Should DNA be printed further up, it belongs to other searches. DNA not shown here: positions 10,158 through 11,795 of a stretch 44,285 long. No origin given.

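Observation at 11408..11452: EPSP synthase (aroA) carries an exact 45-nt (15-codon) palindromic-element insertion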

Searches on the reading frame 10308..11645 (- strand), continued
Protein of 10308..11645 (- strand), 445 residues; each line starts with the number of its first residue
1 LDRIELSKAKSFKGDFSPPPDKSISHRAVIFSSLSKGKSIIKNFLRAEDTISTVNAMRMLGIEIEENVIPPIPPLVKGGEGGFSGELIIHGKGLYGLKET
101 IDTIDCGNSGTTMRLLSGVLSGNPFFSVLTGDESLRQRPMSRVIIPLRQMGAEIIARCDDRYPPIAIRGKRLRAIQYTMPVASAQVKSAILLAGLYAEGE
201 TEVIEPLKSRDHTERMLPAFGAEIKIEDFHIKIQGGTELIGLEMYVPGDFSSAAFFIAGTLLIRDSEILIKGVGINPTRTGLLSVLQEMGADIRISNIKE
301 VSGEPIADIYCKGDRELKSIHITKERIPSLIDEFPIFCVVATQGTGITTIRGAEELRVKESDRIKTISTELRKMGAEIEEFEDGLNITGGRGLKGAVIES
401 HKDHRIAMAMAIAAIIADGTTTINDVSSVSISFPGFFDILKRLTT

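Call 25: find_related_loci(query=window:10308-11645:-, collection=genome_contigs, flank=10000)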
Query window:10308-11645:- (445 aa) in genome_contigs; peptide patterns used: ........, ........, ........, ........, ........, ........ (x = any residue, [..] = any of these).
314 stretches matched a pattern; 206 encode a relative of the query (tblastn E <= 1e-3); the best 80 are kept; 80 distinct loci.
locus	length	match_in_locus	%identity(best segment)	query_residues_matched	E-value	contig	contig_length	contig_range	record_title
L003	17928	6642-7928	84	1-445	0e+0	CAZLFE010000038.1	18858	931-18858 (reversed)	MAG TPA_asm: uncultured Nitrospiraceae bacterium isolate binchicken_co325_89 genome assembly, contig: NODE_734_length_18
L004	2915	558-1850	79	1-444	0e+0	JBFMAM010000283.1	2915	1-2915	MAG: Nitrospirota bacterium isolate MAG138 MAG138_283, whole genome shotgun sequence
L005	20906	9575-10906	77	1-444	0e+0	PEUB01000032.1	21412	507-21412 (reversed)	MAG: Nitrospirae bacterium CG02_land_8_20_14_3_00_41_53 CG02_land_8_20_14_3.00_150_scaffold_3449_c, whole genome shotgun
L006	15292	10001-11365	77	1-444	0e+0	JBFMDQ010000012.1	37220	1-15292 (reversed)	MAG: Nitrospirota bacterium isolate MAG223 MAG223_12, whole genome shotgun sequence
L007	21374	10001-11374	77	1-444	0e+0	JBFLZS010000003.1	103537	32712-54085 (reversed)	MAG: Nitrospirota bacterium isolate MAG117 MAG117_3, whole genome shotgun sequence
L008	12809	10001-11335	77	1-445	0e+0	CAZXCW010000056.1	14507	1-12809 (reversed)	MAG TPA_asm: uncultured Nitrospiraceae bacterium isolate SRP323688_co1_259 genome assembly, contig: NODE_6550_length_145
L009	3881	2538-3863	75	1-445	0e+0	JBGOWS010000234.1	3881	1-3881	MAG: Thermodesulfovibrionia bacterium isolate OBJ_0618_130150_87 k141_6308350_length_3881_cov_15.4527, whole genome shot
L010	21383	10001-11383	73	1-444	0e+0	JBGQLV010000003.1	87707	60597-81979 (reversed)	MAG: Thermodesulfovibrionia bacterium isolate OBJ2_061818_150_9 k141_858167_length_87707_cov_19.0001, whole genome shotg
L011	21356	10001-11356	73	1-444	0e+0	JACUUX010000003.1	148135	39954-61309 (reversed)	MAG: Nitrospirae bacterium isolate Kmv42 NODE_23_length_148135_cov_92.966545, whole genome shotgun sequence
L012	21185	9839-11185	69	1-445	0e+0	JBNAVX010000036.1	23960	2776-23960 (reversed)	MAG: Thermodesulfovibrionales bacterium isolate Kamch4342-D-MF-049 bin31.fa-36, whole genome shotgun sequence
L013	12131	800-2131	70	1-444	0e+0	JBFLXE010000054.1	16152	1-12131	MAG: Nitrospirota bacterium isolate MAG050 MAG050_54, whole genome shotgun sequence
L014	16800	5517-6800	70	1-444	0e+0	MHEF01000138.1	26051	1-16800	MAG: Nitrospirae bacterium RBG_13_39_12 RBG_13_scaffold_620, whole genome shotgun sequence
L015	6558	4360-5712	68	1-444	0e+0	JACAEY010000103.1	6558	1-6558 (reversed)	MAG: Nitrospirae bacterium isolate L.E.D.9 k119_98103, whole genome shotgun sequence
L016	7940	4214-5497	71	1-444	0e+0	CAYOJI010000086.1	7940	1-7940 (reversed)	MAG TPA_asm: uncultured Nitrospiraceae bacterium isolate binchicken_co40_94 genome assembly, contig: NODE_3922_length_79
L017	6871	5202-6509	74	1-445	0e+0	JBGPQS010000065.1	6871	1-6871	MAG: Thermodesulfovibrionia bacterium isolate OBJ1_062018_150_27 k141_368825_length_6871_cov_8.9251, whole genome shotgu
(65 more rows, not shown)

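Call 54: predict_structure(alignment_id=A4)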
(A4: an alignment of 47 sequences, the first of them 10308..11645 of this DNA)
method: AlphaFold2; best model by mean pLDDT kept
length: 445 residues; sequences in the alignment: 47
mean_pLDDT: 86.2   pTM: 0.85
mean pLDDT of the five models: 86.2, 84.2, 80.8, 70.1, 69.9
residues with pLDDT >= 90: 224; 70-90: 181; 50-70: 26; < 50: 14
segments of 3 or more residues with pLDDT < 50: 70-83
pLDDT, mean of each block of 10 residues (from residue 1): 92 92 90 94 88 89 77 37 72 85 73 76 69 64 90 86 79 91 82 91 86 82 91 92 90 92 95 86 95 93 89 92 89 92 96 75 88 97 93 94 91 97 90 86 92
secondary structure, 60 per line:
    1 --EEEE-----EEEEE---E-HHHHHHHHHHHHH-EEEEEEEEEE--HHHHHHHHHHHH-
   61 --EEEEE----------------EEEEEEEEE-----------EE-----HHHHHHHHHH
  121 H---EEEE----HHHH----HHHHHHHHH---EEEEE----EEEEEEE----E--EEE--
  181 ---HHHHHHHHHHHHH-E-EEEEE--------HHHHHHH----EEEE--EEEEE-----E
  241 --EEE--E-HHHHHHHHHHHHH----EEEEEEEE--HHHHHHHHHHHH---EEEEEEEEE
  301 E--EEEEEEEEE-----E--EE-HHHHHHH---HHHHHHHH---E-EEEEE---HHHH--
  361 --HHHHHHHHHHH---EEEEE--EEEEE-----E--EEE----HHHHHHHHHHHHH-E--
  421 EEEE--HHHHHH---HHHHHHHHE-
elements in order: E3-6 E12-16 H22-34 E36-45 H48-59 E63-67 E84-92 H111-121 E125-128 H133-136 H141-149 E153-157 E162-168 E176-178 H184-196 E200-204 H213-219 E224-227 E230-234 E243-245 H250-262 E267-274 H277-288 E292-301 E304-312 H324-330 H334-341 E347-351 H355-358 H363-373 E377-381 E384-388 E397-399 H404-416 E421-424 H427-432 H436-443
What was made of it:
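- The predicted loop is disordered (call 54).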

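Call 59: fold_search(model_id=the predicted structure, library=pdb)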
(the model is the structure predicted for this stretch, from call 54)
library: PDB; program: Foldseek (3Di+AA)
matches with E <= 10: 344; with E <= 0.001: 105
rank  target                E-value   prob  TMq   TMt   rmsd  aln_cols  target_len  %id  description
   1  4egr_A                6.6e-49  1.00  0.90  0.92   2.4       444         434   41  2.50 angstrom resolution structure of 3-phosphoshikimate 1-carboxyvinyltransferase (AroA) from Coxiella burnetii in co (released 2012-04-11)
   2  3rmt_C                1.7e-48  1.00  0.87  0.88   3.0       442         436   47  Crystal structure of putative 5-enolpyruvoylshikimate-3-phosphate synthase from Bacillus halodurans C-125 (released 2011-05-18)
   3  3tr1                  2.1e-48  1.00  0.90  0.92   2.4       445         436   41  Structure of a 3-phosphoshikimate 1-carboxyvinyltransferase (aroA) from Coxiella burnetii (released 2011-09-28)
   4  3slh_B                2.2e-48  1.00  0.91  0.92   2.4       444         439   41  1.70 Angstrom resolution structure of 3-phosphoshikimate 1-carboxyvinyltransferase (AroA) from Coxiella burnetii in co (released 2011-07-20)
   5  5buf_A                2.3e-48  1.00  0.87  0.87   3.2       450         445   45  2.37 Angstrom Structure of EPSP Synthase from acinetobacter baumannii (released 2016-02-17)
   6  3slh_D                2.5e-48  1.00  0.91  0.92   2.4       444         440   41  1.70 Angstrom resolution structure of 3-phosphoshikimate 1-carboxyvinyltransferase (AroA) from Coxiella burnetii in co (released 2011-07-20)
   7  3rmt_A                4.6e-48  1.00  0.85  0.87   3.2       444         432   46  Crystal structure of putative 5-enolpyruvoylshikimate-3-phosphate synthase from Bacillus halodurans C-125 (released 2011-05-18)
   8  3slh_A                4.8e-48  1.00  0.91  0.92   2.4       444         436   41  1.70 Angstrom resolution structure of 3-phosphoshikimate 1-carboxyvinyltransferase (AroA) from Coxiella burnetii in co (released 2011-07-20)
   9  3rmt_D                6.0e-48  1.00  0.86  0.89   2.8       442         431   46  Crystal structure of putative 5-enolpyruvoylshikimate-3-phosphate synthase from Bacillus halodurans C-125 (released 2011-05-18)
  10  3slh_C                6.4e-48  1.00  0.91  0.92   2.4       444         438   41  1.70 Angstrom resolution structure of 3-phosphoshikimate 1-carboxyvinyltransferase (AroA) from Coxiella burnetii in co (released 2011-07-20)
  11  5bs5_A                7.5e-48  1.00  0.86  0.87   3.1       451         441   44  EPSP synthase from Acinetobacter baumannii (released 2016-02-24)
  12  3rmt_B                1.5e-47  1.00  0.86  0.90   2.7       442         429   46  Crystal structure of putative 5-enolpyruvoylshikimate-3-phosphate synthase from Bacillus halodurans C-125 (released 2011-05-18)
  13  5bs5_B                1.0e-46  1.00  0.83  0.83   3.7       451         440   44  EPSP synthase from Acinetobacter baumannii (released 2016-02-24)
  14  1rf4_A                5.3e-46  1.00  0.89  0.93   2.5       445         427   40  Structural Studies of Streptococcus pneumoniae EPSP Synthase, Tetrahedral intermediate Bound State (released 2004-02-17)
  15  2gg6                  2.5e-44  1.00  0.90  0.90   2.0       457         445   39  CP4 EPSP synthase liganded with S3P (released 2006-08-22)
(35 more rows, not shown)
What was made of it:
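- On Protein-coding palindromes of the RPE type: The rest of the model matches EPSPS at TM 0.9 (calls 54, 59).
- On EPSP synthase (host gene): Foldseek TM 0.90-0.91 to 3SLH/4EGR (call 59).
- TM is 0.90-0.91 to 3SLH/4EGR (calls 54, 59).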

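Call 85: find_encoding_contigs(protein=P0004, flank=2000, max_places=1)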
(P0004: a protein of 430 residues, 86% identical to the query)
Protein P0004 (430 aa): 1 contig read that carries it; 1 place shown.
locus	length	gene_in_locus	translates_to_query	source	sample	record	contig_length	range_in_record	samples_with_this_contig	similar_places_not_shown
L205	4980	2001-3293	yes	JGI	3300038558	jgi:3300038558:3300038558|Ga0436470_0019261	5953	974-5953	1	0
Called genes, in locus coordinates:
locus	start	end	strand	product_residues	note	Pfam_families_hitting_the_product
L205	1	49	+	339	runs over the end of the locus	?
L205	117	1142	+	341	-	PF18152:DAHP_snth_FXD, PF00793:DAHP_synth_1, PF03102:NeuB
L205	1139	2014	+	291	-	PF03807:F420_oxidored (weak), PF02153:PDH_N, PF20463:PDH_C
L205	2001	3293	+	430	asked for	PF00275:EPSP_synthase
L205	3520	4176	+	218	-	PF00005:ABC_tran (faint), PF02224:Cytidylate_kin, PF13189:Cytidylate_kin2, PF13238:AAA_18 (weak), PF01202:SKI (faint), PF13207:AAA_17 (weak)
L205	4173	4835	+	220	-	PF01553:Acyltransferase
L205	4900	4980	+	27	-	?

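Call 86: find_encoding_contigs(protein=P0005, flank=2000, max_places=1)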
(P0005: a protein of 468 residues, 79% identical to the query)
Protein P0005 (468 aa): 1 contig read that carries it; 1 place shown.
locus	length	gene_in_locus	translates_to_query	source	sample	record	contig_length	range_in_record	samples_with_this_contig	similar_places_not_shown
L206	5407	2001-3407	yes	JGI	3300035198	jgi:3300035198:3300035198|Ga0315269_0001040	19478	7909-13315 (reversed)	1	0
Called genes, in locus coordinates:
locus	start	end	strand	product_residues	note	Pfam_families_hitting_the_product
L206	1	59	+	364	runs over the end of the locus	PF00155:Aminotran_1_2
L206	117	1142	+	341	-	PF18152:DAHP_snth_FXD, PF00793:DAHP_synth_1, PF03102:NeuB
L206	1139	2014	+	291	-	PF03807:F420_oxidored (weak), PF02153:PDH_N, PF20463:PDH_C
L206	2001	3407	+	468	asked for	PF00275:EPSP_synthase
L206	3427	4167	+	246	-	PF02224:Cytidylate_kin, PF13189:Cytidylate_kin2, PF13238:AAA_18 (faint), PF01202:SKI (faint), PF13207:AAA_17 (weak), PF02224:Cytidylate_kin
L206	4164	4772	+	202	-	PF01553:Acyltransferase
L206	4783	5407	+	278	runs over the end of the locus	PF02401:LYTB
